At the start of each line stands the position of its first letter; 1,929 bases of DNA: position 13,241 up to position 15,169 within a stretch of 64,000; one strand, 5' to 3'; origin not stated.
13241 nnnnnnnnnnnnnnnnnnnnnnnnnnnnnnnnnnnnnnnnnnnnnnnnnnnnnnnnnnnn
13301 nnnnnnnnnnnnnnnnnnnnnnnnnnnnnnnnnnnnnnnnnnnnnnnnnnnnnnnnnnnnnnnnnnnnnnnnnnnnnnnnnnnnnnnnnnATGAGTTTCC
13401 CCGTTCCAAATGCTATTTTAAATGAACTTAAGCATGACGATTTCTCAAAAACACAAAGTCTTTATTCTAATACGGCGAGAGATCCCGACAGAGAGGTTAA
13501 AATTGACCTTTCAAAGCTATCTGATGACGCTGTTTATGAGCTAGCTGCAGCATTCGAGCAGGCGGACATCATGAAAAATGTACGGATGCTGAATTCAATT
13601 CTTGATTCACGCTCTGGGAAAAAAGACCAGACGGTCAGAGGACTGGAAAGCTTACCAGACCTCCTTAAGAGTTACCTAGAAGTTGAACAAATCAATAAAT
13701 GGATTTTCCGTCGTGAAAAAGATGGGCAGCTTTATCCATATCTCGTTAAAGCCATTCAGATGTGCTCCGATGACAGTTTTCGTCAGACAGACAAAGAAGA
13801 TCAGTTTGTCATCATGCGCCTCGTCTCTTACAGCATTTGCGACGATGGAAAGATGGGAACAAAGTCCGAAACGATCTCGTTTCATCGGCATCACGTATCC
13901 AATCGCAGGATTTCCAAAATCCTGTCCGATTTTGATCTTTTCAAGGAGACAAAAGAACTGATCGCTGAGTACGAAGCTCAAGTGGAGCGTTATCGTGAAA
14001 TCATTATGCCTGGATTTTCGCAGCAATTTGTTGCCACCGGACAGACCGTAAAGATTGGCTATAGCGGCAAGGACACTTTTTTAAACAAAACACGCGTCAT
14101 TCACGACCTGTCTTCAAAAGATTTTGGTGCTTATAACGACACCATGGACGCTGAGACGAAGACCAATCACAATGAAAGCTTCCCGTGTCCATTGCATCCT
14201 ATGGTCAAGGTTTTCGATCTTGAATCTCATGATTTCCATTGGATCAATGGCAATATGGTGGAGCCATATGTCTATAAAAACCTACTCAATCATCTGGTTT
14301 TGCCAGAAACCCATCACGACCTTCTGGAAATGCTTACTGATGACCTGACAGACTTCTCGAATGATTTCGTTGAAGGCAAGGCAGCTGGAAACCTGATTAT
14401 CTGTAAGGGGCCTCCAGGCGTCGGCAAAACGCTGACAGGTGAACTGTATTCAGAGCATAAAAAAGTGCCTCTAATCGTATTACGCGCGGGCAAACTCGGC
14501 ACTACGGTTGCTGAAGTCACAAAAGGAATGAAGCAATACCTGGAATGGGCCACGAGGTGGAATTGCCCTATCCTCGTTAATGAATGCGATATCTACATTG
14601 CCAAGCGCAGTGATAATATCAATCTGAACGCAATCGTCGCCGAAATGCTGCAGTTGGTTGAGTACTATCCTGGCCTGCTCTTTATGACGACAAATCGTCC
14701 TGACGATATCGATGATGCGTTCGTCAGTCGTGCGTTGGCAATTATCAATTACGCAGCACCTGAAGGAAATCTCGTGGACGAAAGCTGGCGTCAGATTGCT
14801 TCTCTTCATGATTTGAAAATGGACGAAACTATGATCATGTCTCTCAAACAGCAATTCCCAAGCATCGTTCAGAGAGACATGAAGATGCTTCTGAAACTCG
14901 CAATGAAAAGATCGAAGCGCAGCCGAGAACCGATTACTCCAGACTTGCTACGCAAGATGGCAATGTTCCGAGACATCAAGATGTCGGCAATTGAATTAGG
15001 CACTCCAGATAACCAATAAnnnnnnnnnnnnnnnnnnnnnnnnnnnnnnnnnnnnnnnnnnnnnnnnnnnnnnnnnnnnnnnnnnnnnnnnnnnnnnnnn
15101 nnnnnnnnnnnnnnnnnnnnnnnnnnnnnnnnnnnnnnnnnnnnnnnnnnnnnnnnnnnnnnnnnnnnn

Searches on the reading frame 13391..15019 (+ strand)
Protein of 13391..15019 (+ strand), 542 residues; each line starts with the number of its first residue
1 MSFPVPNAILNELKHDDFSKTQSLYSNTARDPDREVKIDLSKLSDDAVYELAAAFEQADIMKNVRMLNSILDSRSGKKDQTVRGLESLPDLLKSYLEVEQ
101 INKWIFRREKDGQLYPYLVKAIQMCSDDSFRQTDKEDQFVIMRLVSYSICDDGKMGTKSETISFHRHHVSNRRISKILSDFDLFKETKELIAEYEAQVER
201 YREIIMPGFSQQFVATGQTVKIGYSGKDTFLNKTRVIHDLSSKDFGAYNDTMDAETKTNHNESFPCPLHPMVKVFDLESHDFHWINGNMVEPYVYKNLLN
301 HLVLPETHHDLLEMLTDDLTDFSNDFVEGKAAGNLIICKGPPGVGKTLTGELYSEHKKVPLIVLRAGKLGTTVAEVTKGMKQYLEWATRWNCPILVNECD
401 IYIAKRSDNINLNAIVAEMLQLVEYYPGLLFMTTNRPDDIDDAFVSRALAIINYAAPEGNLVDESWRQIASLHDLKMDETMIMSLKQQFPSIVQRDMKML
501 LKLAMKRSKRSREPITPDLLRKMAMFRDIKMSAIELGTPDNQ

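Call 6: search_protein_families(library=pfam, proteins=[window:13391-15019:+], max_evalue=0.1)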
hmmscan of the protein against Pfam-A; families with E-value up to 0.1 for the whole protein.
window:13391-15019:+ (542 aa): 3 families
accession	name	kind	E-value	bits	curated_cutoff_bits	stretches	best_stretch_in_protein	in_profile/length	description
PF00004.35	AAA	-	1e-11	45.8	21.2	1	339-452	4-127/131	ATPase family associated with various cellular activities (AAA)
PF13401.12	AAA_22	-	0.039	14.7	27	0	334-366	6-41/130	AAA domain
PF13238.12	AAA_18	-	0.094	13.6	29.4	0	336-412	1-68/128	AAA domain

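Call 7: search_protein_families(library=padloc, proteins=[window:13391-15019:+], max_evalue=0.1)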
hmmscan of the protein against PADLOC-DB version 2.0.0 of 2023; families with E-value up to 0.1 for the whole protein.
window:13391-15019:+ (542 aa): 6 families
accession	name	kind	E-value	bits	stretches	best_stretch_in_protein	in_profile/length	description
PDLC02196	IetA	-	4.8e-11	40.7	1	296-508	85-301/374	-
PDLC04232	IetA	-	9.3e-07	26.6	1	293-469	76-258/330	-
PDLC02195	IetA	-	1e-05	23.1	1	336-505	140-313/395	-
PDLC00915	TRIP13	-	1.2e-05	22.9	1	413-464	166-218/302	TRIP13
PDLC04231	IetA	-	0.00014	19.8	1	332-457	116-247/262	-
PDLC00914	TRIP13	-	0.0011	16.5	1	404-482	157-241/302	TRIP13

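Call 8: search_protein_families(library=phrogs, proteins=[window:13391-15019:+], max_evalue=0.1)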
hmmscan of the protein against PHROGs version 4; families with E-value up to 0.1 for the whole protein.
window:13391-15019:+ (542 aa): 9 families
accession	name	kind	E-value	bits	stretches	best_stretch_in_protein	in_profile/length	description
phrog_29662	-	other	1.7e-69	236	1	46-531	53-547/548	ATP-dependent protease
phrog_3757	-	unknown function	2.2e-20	74.4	1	289-517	82-317/367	-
phrog_10401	-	other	4.4e-09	36.6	1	330-471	457-601/667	ATPase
phrog_9172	-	unknown function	1.9e-06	28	1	326-463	100-251/509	-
phrog_11838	-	DNA, RNA and nucleotide metabolism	0.0012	19.1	1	321-415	31-122/420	clamp loader of DNA polymerase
phrog_168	-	DNA, RNA and nucleotide metabolism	0.0055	17.4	1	322-455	33-157/314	clamp loader of DNA polymerase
phrog_7485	-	unknown function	0.0072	16.3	0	406-445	309-348/430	-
phrog_50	-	DNA, RNA and nucleotide metabolism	0.068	13.2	0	321-347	358-383/570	DnaC-like helicase loader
phrog_5846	-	DNA, RNA and nucleotide metabolism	0.095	12.9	0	328-448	34-145/380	clamp loader of DNA polymerase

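Call 10: search_dna_similar(query=window:13391-15019:+, collection=phages, mode=protein, max_rows=40)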
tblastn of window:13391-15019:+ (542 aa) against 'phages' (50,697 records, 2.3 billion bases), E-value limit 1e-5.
Records with a match: 13; places in all: 13; records where one place covers at least 80% of the query: 6.
Best place of each record, by identity: <60% 13.
By first word of the organism name: Bacillus 7; Rhizobium 3; Enterobacter 2; Bacteriophage 1.
By host as written in the record: Bacillus subtilis 4; Bacillus subtilis subsp. subtilis 168 2; - 2; Enterobacter cloacae 2; Bacillus sp 1; Rhizobium leguminosarum VF39SM 1; R. phaseoli sv. phaseoli INC 2-5 1.
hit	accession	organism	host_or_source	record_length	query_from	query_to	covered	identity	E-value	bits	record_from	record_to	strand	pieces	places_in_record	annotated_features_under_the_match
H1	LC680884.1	Bacillus phage PBS1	Bacillus subtilis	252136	46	536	91%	30.8%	5e-63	229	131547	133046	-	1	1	hypothetical protein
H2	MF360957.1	Bacillus phage PBS1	Bacillus subtilis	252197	46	536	91%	30.8%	5e-63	229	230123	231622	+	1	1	276: ATP-dependent metalloprotease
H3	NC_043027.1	Bacillus phage PBS1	Bacillus subtilis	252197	46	536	91%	30.8%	5e-63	229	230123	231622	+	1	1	276: ATP-dependent protease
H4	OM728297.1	Bacillus phage vB_BsuM-Goe21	Bacillus subtilis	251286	46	536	91%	29.8%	1e-60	223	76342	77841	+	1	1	hypothetical protein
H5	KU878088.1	Bacillus phage AR9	Bacillus subtilis subsp. subtilis 168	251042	46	536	91%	29.6%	6e-61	223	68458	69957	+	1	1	AAA family ATPase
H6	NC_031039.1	Bacillus phage AR9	Bacillus subtilis subsp. subtilis 168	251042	46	536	91%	29.6%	6e-61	223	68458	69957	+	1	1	ATP-dependent protease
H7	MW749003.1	Bacillus phage vB_BspM_Internexus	Bacillus sp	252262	222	536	58%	33.9%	8e-50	191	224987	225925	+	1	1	putative AAA family ATPase (x2)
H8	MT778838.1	Rhizobium phage V1VFA-S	-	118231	247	520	51%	30.2%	1e-22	108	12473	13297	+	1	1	AAA family ATPase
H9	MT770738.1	Rhizobium phage B1VFA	Rhizobium leguminosarum VF39SM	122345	247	520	51%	28.9%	2e-22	108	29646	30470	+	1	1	AAA family ATPase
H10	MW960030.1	Rhizobium phage RHph_X66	R. phaseoli sv. phaseoli INC 2-5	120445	247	454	38%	32.7%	1e-21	105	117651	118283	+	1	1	ATPase domain-containing protein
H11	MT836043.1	Bacteriophage sp.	human fecal samples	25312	340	469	24%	27.2%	4e-6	56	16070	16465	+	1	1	record has no annotation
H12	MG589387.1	Enterobacter phage phiT5282H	Enterobacter cloacae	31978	336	463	24%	26.9%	4e-6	56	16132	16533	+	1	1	ftsH: ATP-dependent zinc metalloprotease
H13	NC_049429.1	Enterobacter phage phiT5282H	Enterobacter cloacae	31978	336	463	24%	26.9%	4e-6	56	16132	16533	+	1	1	ftsH: AAA family ATPase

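Call 13: find_encoding_contigs(protein=window:13391-15019:+, flank=10000, max_places=8)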
Protein window:13391-15019:+ (542 aa): 24 contigs read that carry it; 1 place shown.
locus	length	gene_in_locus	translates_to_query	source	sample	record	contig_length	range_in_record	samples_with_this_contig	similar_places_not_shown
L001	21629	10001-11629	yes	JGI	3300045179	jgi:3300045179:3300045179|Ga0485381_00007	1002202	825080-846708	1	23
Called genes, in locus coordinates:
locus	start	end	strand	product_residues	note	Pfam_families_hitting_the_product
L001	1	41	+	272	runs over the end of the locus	-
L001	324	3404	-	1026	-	PF00082:Peptidase_S8, PF12951:PATR, PF03797:Autotransporter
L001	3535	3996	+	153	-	PF01928:CYTH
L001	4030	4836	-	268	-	-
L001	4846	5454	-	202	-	-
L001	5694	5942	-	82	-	-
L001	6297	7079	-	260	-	-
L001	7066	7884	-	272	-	-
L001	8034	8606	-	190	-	-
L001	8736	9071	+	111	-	-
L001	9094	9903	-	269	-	PF00149:Metallophos, PF12850:Metallophos_2 (faint)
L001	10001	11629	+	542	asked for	PF00004:AAA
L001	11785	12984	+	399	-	-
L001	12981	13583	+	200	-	-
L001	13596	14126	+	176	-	-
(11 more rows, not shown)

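Call 14: find_related_loci(query=window:13391-15019:+, collection=genome_contigs, flank=10000)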
Query window:13391-15019:+ (542 aa) in genome_contigs; peptide patterns used: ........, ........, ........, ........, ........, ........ (x = any residue, [..] = any of these).
17 stretches matched a pattern; 1 encode a relative of the query (tblastn E <= 1e-3); 1 distinct loci.
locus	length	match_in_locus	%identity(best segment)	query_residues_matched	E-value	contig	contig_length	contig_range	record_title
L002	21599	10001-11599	81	1-532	0e+0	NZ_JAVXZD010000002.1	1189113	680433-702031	Mesorhizobium sp. SP-1A contig2, whole genome shotgun sequence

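Call 16: get_annotated_region(hit=H3, flank=6000)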
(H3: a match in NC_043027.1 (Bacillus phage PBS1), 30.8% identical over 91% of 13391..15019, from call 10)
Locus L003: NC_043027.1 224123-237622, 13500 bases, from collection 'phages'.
description: Bacillus virus PBS1, complete genome.
organism: Bacillus phage PBS1 (NCBI taxid 2884423)
taxonomy: Viruses; Duplodnaviria; Heunggongvirae; Uroviricota; Caudoviricetes; Takahashivirus; Takahashivirus PBS1
host: Bacillus subtilis; source: obtained from Felix D'Herrelle Reference Center; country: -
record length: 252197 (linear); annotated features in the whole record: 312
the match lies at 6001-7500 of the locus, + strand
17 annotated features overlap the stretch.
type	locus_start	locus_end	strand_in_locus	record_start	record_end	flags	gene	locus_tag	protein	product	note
CDS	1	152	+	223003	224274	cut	269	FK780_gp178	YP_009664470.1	hydrolase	-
CDS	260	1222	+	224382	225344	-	270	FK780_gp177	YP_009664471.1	HNH endonuclease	-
CDS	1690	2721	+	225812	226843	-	271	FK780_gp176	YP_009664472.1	HNH endonuclease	-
CDS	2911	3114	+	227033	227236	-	272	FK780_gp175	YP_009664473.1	hydrolase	-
CDS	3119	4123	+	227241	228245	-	273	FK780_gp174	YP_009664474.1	hypothetical protein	-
CDS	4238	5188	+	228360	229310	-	274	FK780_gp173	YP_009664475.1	hypothetical protein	-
CDS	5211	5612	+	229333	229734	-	275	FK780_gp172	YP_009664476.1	holin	-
CDS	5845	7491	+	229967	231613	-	276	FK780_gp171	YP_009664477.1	ATP-dependent protease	ATP-dependent metalloprotease (FtsH-like)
CDS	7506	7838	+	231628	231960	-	277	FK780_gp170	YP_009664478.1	virion structural protein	-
CDS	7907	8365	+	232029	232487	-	278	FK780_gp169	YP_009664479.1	hypothetical protein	-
CDS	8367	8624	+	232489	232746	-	279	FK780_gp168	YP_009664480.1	zinc-finger domain protein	-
CDS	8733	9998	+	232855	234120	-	280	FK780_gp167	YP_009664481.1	methionine import ATP-binding protein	methionine import ATP-binding protein (MetN-like)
CDS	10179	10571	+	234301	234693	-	281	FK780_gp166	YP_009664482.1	hypothetical protein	-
CDS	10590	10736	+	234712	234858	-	282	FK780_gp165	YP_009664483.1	hypothetical protein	-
CDS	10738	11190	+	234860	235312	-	283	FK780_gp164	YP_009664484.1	hypothetical protein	-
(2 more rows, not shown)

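Call 17: get_annotated_region(hit=H8, flank=6000)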
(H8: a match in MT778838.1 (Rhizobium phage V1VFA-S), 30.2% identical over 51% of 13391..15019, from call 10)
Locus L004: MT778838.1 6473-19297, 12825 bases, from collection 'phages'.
description: Rhizobium phage V1VFA-S, complete genome.
organism: Rhizobium phage V1VFA-S (NCBI taxid 2763532)
taxonomy: Viruses; Duplodnaviria; Heunggongvirae; Uroviricota; Caudoviricetes
host: -; source: -; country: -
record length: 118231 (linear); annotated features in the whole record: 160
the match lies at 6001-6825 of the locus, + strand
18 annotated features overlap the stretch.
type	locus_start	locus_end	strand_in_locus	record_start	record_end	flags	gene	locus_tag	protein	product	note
CDS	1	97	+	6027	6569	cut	-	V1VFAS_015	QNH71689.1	hypothetical protein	-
CDS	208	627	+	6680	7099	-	-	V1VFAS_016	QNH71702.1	hypothetical protein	-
CDS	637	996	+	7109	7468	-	-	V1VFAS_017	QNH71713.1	hypothetical protein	-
CDS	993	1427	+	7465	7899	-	-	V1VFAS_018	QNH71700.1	hypothetical protein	-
CDS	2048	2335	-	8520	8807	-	-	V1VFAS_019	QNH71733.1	hypothetical protein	-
CDS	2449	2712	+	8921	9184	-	-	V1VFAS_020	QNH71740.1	hypothetical protein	-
CDS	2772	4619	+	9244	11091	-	-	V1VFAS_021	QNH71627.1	hypothetical protein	-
CDS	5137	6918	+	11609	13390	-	-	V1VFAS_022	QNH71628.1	AAA family ATPase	-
CDS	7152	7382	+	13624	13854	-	-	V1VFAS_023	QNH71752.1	hypothetical protein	-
CDS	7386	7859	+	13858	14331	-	-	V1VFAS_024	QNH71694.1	hypothetical protein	-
CDS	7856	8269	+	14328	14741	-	-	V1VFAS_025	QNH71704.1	hypothetical protein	-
CDS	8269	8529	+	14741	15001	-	-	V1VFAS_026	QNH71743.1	hypothetical protein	-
CDS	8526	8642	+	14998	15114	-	-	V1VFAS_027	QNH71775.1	hypothetical protein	-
CDS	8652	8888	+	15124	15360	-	-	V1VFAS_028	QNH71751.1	hypothetical protein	-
CDS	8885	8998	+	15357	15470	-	-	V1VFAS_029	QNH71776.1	hypothetical protein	-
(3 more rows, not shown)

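Call 18: find_homologous_proteins(query=window:13391-15019:+, max_evalue=0.001)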
Query window:13391-15019:+ (542 aa): 214 proteins with E <= 0.001 among 7320 candidates; the best 120 are listed.
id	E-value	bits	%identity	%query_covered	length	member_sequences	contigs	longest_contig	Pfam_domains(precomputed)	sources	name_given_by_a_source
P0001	0.0e+0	1188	96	100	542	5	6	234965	PF00004.36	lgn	-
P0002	0.0e+0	1038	84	98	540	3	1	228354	PF00004.36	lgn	-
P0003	6.6e-294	993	82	98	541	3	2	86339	PF00004.36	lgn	-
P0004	9.8e-293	990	81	98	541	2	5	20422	PF00004.36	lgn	-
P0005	6.2e-245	832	68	98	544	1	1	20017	PF00004.36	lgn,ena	-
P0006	3.8e-243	826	67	98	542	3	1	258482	PF00004.36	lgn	-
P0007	2.3e-130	454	43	98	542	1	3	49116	PF00004.36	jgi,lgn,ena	-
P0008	1.2e-125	438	41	98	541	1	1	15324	PF00004.36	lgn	-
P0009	1.6e-123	431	40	98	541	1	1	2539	PF00004.36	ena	-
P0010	1.0e-121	425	41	92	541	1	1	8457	PF00004.36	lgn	-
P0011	9.7e-116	406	40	97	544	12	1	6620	PF00004.36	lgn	-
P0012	5.4e-114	400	38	98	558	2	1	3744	PF00004.36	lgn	-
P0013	5.8e-113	396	40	93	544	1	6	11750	PF00004.36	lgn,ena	-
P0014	9.7e-113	396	38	99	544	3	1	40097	PF00004.36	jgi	jgi:hypothetical protein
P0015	9.9e-113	396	40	95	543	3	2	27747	PF00004.36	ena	-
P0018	2.6e-112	394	40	98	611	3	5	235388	PF00004.36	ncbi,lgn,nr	ncbi:MAG: AAA family ATPase [Burkholderiaceae bacterium]|nr:MAG: AAA family ATPase [Burkholderiaceae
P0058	4.8e-106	374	39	93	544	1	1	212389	PF00004.36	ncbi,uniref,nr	ncbi:ATP-binding protein [Hydrogenophaga sp. 2FB]|uniref:AAA family ATPase n=1 Tax=Hydrogenophaga sp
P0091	4.9e-98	347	35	98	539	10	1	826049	PF00004.36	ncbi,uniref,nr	ncbi:ATP-binding protein [uncultured Methylophaga sp.]|uniref:AAA family ATPase n=1 Tax=uncultured M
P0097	2.6e-97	345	35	98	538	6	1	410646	PF00004.36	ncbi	ncbi:AAA family ATPase [Methylobacillus pratensis]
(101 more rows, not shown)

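Call 20: find_encoding_contigs(protein=P0058, flank=8000, max_places=2)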
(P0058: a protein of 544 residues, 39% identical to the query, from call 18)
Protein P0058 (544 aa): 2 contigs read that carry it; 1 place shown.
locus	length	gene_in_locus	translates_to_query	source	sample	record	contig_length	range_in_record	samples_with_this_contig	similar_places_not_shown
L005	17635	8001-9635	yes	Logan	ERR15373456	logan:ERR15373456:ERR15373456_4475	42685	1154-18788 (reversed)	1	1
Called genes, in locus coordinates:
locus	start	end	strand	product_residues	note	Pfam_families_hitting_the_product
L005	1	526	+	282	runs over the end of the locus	PF13328:HD_4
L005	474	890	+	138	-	-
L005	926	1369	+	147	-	PF19800:DUF6283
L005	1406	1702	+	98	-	-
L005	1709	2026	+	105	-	-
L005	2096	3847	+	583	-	PF01507:PAPS_reduct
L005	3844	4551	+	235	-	-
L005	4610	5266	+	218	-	PF01464:SLT (weak)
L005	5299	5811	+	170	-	-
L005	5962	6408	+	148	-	-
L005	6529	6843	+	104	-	-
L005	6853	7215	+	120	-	PF13223:DUF4031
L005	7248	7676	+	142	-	-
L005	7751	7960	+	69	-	-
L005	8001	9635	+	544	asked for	PF00004:AAA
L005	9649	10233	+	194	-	-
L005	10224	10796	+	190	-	-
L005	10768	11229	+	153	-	-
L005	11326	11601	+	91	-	-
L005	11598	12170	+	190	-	PF03235:GmrSD_N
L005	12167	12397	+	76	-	-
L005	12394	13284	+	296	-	PF02384:N6_Mtase (faint), PF13649:Methyltransf_25 (weak)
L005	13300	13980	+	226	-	PF03692:CxxCxxCC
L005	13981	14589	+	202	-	PF18143:HAD_SAK_2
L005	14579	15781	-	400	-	-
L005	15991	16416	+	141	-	-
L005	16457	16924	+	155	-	-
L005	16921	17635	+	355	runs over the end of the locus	-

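Call 21: find_encoding_contigs(protein=P0091, flank=8000, max_places=2)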
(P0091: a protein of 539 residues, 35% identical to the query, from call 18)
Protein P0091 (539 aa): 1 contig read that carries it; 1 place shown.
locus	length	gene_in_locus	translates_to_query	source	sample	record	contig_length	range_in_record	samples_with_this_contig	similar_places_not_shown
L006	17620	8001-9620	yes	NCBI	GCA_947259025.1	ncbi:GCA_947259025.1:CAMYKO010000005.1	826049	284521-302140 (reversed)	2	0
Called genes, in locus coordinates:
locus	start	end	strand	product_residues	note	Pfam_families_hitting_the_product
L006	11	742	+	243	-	-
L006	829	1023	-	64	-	-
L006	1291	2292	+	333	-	PF04909:Amidohydro_2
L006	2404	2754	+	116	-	PF05899:Cupin_3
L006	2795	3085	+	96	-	PF11342:DUF3144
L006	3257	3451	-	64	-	-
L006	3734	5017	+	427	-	PF07995:GSDH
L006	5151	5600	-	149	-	-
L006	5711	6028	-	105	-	PF02482:Ribosomal_S30AE (weak)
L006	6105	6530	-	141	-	PF00903:Glyoxalase, PF13669:Glyoxalase_4 (weak)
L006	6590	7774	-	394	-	PF00083:Sugar_tr, PF07690:MFS_1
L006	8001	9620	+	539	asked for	PF00004:AAA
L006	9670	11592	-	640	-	PF17201:Cache_3-Cache_2, PF17203:sCache_3_2, PF17202:sCache_3_3, PF00672:HAMP, PF00015:MCPsignal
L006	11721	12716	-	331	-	PF00072:Response_reg, PF13487:HD_5, PF01966:HD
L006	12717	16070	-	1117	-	PF03707:MHYT, PF00989:PAS, PF08448:PAS_4 (weak), PF13426:PAS_9, PF08447:PAS_3, PF00512:HisKA, PF02518:HATPase_c, PF00072:Response_reg, +3 more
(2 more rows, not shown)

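Call 22: find_encoding_contigs(protein=P0097, flank=8000, max_places=2)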
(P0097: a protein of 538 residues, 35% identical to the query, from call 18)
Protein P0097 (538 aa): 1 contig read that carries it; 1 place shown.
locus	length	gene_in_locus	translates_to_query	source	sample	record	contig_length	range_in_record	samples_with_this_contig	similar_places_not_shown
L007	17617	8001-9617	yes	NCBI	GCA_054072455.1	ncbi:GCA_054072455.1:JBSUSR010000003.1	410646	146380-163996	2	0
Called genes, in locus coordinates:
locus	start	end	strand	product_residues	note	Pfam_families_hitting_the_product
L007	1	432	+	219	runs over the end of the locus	PF00440:TetR_N, PF09209:CecR_C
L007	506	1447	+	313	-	PF13387:Lnb_N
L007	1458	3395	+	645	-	PF12697:Abhydrolase_6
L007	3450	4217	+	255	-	PF03372:Exo_endo_phos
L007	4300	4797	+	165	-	PF09832:DUF2059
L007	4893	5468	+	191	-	PF00881:Nitroreductase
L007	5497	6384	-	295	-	PF00106:adh_short, PF08659:KR, PF13561:adh_short_C2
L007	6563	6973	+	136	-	-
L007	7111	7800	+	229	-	PF02308:MgtC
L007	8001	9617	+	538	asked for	PF00004:AAA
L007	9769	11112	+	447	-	PF01966:HD (weak), PF13286:HD_assoc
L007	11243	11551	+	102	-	PF09864:MliC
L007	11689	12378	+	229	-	PF00230:MIP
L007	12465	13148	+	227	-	PF06912:DUF1275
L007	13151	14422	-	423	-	PF00072:Response_reg, PF00158:Sigma54_activat (faint), PF14532:Sigma54_activ_2, PF25601:AAA_lid_14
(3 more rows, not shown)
